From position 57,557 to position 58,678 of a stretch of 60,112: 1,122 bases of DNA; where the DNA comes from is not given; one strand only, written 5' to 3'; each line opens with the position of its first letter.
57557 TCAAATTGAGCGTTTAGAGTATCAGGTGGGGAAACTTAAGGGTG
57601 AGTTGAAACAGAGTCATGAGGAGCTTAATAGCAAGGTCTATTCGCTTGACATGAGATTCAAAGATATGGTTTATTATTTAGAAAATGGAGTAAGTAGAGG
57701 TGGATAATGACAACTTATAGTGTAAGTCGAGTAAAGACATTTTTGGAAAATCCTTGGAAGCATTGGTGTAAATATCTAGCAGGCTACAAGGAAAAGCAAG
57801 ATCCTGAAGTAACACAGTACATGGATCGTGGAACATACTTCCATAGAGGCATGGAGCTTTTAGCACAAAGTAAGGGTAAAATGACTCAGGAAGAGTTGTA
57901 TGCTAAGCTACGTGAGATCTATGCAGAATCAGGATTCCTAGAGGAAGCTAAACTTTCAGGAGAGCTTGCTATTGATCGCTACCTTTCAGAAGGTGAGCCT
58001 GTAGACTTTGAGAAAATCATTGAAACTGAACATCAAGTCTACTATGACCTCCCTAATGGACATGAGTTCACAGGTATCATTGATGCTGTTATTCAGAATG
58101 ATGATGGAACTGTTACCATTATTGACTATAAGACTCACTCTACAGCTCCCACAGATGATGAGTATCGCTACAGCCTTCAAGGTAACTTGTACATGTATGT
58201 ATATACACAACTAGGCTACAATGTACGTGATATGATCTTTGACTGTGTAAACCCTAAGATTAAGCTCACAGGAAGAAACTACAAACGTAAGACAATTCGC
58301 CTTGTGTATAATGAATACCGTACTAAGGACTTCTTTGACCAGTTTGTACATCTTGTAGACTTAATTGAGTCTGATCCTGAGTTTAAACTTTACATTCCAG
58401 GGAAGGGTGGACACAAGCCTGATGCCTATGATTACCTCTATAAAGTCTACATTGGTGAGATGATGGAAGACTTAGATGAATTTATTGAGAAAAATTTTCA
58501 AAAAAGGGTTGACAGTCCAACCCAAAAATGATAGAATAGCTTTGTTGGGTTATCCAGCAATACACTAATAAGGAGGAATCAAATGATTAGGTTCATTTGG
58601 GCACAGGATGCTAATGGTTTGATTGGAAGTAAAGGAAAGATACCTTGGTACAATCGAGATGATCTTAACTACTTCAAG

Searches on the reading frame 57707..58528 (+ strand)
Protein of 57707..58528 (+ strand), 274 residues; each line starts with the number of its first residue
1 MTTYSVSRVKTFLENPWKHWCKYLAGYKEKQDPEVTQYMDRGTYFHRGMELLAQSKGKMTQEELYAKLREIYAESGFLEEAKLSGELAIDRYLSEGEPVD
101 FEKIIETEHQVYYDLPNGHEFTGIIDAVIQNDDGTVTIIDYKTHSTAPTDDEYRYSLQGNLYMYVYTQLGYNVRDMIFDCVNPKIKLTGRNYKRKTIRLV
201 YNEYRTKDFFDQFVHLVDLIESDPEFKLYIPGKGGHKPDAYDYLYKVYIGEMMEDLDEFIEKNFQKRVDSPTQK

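Call 24: search_protein_families(library=phrogs, proteins=[window:57707-58528:+], max_evalue=0.0001)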
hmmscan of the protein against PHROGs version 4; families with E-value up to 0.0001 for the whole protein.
window:57707-58528:+ (274 aa): 5 families
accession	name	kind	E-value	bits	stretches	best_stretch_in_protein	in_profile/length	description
phrog_1218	-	DNA, RNA and nucleotide metabolism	3.6e-24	86.7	1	4-187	10-212/364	exonuclease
phrog_69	-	DNA, RNA and nucleotide metabolism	5.4e-15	56.4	1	2-170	88-251/501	exonuclease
phrog_8097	-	DNA, RNA and nucleotide metabolism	1.2e-09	38.4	1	3-188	2-167/598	exonuclease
phrog_298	-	DNA, RNA and nucleotide metabolism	5.4e-07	30.3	1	31-220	98-256/293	exonuclease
phrog_1706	-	DNA, RNA and nucleotide metabolism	1.7e-06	28.7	1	26-227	69-224/293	CRISPR/Cas system associated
